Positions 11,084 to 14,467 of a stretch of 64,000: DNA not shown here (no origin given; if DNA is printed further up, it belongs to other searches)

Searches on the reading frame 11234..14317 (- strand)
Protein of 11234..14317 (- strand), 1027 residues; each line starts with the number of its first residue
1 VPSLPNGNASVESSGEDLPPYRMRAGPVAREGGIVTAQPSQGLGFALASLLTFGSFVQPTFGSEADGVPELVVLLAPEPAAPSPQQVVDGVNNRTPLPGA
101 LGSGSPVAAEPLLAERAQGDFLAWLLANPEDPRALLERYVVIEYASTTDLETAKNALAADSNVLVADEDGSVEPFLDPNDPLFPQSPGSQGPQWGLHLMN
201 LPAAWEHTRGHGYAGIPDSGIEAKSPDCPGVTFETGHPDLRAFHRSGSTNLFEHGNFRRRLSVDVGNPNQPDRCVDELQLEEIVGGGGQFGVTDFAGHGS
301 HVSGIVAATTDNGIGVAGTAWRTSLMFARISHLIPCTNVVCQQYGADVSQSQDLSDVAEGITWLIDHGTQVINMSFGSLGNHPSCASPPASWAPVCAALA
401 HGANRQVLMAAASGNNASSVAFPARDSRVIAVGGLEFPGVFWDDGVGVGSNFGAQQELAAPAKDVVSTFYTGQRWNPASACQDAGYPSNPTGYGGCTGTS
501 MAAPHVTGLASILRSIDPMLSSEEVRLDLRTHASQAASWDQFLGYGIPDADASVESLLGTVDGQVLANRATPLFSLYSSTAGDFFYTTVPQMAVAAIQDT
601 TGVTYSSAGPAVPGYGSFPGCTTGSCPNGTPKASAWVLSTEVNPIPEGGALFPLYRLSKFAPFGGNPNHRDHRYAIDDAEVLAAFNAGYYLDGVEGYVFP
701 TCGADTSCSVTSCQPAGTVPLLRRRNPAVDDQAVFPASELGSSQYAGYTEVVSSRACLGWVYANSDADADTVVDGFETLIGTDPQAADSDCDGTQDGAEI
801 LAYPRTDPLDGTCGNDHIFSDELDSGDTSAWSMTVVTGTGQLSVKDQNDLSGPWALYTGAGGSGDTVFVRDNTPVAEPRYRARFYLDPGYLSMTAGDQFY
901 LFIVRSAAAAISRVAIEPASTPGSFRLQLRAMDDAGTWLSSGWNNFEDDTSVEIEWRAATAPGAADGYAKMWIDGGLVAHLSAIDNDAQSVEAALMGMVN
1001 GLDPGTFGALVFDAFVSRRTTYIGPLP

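Call 61: search_protein_families(library=pfam, proteins=[window:11234-14317:-], max_evalue=0.00001)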
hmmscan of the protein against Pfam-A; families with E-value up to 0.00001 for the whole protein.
window:11234-14317:- (1027 aa): 1 family
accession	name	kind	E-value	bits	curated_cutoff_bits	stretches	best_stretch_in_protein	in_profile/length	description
PF00082.27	Peptidase_S8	-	2.1e-33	116.3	21.8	1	235-546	15-288/288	Subtilase family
